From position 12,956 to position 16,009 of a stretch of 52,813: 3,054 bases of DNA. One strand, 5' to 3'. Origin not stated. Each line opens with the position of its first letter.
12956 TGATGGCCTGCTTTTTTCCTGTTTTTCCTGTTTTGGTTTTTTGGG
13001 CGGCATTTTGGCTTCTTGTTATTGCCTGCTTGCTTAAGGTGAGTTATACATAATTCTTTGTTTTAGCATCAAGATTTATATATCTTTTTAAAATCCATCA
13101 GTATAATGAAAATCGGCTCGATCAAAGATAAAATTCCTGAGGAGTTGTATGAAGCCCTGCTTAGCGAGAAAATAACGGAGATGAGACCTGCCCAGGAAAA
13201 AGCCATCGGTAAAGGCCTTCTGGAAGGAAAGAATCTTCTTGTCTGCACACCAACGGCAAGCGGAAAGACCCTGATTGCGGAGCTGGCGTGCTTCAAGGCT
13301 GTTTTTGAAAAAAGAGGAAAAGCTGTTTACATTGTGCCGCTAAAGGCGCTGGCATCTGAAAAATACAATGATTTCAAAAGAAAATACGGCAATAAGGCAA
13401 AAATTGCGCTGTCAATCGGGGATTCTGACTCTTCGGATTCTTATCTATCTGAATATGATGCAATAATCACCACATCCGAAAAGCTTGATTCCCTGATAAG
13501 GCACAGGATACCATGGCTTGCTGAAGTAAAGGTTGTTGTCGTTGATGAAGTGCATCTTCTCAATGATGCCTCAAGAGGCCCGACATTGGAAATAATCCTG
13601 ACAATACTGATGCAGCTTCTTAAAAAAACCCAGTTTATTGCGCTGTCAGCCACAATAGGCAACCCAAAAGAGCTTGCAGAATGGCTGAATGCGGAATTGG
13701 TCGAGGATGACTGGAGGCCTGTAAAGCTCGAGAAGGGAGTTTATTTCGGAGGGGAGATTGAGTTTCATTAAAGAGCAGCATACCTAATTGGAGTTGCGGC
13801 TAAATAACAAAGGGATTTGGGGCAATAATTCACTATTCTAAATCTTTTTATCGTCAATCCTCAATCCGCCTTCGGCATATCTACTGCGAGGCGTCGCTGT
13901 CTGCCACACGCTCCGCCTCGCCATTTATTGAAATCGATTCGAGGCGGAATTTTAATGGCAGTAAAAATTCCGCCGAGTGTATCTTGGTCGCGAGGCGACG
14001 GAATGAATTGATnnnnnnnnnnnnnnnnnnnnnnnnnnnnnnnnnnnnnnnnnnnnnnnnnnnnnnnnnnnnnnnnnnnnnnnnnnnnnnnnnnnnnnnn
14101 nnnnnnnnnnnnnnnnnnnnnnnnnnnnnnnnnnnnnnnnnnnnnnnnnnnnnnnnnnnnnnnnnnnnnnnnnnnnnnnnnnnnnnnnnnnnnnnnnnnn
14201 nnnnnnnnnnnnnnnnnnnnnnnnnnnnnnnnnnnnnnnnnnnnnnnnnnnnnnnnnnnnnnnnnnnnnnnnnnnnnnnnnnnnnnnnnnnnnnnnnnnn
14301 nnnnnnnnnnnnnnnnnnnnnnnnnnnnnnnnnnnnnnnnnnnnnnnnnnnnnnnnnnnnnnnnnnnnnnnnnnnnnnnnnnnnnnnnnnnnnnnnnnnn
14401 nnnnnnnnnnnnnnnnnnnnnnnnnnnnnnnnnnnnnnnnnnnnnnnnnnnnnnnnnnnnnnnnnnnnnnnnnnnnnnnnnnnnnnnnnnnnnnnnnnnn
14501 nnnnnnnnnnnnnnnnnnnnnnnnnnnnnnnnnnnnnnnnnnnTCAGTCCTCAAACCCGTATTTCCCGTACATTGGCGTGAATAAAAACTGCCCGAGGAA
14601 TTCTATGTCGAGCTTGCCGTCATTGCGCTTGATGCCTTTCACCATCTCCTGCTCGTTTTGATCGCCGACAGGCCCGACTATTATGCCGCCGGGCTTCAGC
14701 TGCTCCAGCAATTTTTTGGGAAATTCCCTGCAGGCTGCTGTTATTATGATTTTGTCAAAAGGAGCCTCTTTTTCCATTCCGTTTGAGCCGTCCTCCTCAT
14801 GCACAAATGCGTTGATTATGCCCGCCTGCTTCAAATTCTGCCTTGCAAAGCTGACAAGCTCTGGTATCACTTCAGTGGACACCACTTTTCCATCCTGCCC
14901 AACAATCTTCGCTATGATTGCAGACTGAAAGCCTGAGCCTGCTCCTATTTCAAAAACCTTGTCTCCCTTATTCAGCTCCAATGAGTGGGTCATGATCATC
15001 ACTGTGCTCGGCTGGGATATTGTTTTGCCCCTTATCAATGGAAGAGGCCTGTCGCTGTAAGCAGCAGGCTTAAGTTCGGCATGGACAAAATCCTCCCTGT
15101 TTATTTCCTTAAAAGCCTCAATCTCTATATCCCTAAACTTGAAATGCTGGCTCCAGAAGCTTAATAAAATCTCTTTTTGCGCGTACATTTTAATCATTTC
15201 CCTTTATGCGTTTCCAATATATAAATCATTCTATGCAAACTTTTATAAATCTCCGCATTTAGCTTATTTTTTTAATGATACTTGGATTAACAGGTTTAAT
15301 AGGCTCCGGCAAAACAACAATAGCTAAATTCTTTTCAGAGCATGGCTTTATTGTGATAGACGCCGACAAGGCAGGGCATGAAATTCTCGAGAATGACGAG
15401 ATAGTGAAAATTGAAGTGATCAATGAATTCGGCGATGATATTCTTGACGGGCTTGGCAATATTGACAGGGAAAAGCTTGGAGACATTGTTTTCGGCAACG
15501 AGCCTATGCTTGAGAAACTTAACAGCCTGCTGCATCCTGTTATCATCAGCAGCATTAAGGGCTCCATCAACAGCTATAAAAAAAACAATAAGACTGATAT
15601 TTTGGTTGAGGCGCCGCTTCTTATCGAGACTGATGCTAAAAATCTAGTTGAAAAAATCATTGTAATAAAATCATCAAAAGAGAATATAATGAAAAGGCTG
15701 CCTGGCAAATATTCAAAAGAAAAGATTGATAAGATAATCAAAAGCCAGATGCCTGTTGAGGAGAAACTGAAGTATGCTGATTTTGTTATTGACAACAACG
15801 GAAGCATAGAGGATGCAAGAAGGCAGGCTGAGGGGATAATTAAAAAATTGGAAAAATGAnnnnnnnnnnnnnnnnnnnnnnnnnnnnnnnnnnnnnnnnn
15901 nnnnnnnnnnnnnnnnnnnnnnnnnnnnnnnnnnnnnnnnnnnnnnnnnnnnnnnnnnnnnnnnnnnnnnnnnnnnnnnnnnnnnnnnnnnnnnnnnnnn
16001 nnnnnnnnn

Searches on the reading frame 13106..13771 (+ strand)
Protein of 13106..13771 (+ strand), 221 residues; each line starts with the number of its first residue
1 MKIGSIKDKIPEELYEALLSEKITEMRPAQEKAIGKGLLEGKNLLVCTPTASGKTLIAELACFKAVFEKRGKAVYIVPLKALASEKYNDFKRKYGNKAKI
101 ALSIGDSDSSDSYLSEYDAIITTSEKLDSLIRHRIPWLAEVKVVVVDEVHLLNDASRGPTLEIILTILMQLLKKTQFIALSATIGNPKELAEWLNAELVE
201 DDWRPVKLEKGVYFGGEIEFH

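Call 14: search_protein_families(library=pfam, proteins=[window:13106-13771:+])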
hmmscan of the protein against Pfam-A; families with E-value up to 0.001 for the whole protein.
window:13106-13771:+ (221 aa): 3 families
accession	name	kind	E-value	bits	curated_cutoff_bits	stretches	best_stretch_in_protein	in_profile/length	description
PF00270.35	DEAD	-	8.2e-33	113.9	26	1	27-189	1-166/167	DEAD/DEAH box helicase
PF04851.21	ResIII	-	9.6e-14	52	22.5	1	25-184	3-162/164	Type III restriction enzyme, res subunit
PF22527.2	DEXQc_Suv3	-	1.6e-08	34.7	27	1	45-161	17-114/154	DEXQ-box helicase domain of Suv3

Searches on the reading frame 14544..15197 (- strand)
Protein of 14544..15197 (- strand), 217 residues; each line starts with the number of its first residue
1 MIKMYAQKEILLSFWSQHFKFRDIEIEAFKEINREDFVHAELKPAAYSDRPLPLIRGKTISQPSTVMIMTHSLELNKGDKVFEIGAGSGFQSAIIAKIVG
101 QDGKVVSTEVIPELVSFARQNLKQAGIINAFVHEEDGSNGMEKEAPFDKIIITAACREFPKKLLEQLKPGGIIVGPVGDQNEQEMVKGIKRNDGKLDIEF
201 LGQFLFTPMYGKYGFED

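Call 14: search_protein_families(library=pfam, proteins=[window:14544-15197:-])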
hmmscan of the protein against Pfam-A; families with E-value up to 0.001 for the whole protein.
window:14544-15197:- (217 aa): 12 families
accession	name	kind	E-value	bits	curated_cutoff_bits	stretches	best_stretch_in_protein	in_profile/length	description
PF01135.25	PCMT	-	7.6e-56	189.6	20.3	1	23-212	19-208/210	Protein-L-isoaspartate(D-aspartate) O-methyltransferase (PCMT)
PF13847.12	Methyltransf_31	-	3.8e-13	49.8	27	1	76-174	2-108/145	Methyltransferase domain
PF13649.12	Methyltransf_25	-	2.4e-07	31.8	27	1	81-171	1-97/97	Methyltransferase domain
PF01596.23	Methyltransf_3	-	1.2e-06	28.4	22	1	73-174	40-151/204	O-methyltransferase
PF08704.16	GCD14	-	3e-06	27.5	26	1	66-133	29-95/247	tRNA methyltransferase complex GCD14 subunit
PF02475.24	TRM5-TYW2_MTfase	-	5.4e-06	26.9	28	1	75-173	34-133/164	TRM5/TYW2 methyltransferase domain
PF00398.26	RrnaAD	-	1.1e-05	25.1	24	1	71-126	24-76/263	Ribosomal RNA adenine dimethylase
PF01189.24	Methyltr_RsmB-F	-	1.4e-05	25.3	27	1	72-156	3-89/199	16S rRNA methyltransferase RsmB/F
PF01209.24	Ubie_methyltran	-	5.9e-05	23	20.1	1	76-173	46-149/233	ubiE/COQ5 methyltransferase family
PF05175.20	MTS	-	0.00019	21.6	23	1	68-151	22-103/170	Methyltransferase small domain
PF06325.19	PrmA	-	0.00053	20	22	1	75-174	159-257/296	Ribosomal protein L11 methyltransferase (PrmA)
PF08241.18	Methyltransf_11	-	0.00079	20.5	21.2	0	83-173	2-93/95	Methyltransferase domain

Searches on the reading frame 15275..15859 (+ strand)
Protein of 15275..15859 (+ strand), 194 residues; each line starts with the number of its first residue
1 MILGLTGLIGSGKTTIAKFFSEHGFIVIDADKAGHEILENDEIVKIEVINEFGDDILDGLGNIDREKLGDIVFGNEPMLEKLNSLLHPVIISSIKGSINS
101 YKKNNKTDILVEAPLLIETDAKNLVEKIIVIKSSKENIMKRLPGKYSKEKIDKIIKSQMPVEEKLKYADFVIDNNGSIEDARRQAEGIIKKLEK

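Call 14: search_protein_families(library=pfam, proteins=[window:15275-15859:+])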
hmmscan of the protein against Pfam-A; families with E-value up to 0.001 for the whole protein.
window:15275-15859:+ (194 aa): 2 families
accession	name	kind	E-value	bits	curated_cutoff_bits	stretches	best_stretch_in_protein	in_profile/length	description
PF01121.26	CoaE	-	1.6e-46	158.7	27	1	1-180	1-180/180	Dephospho-CoA kinase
PF13238.12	AAA_18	-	2e-06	28.7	29.4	1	4-73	2-69/128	AAA domain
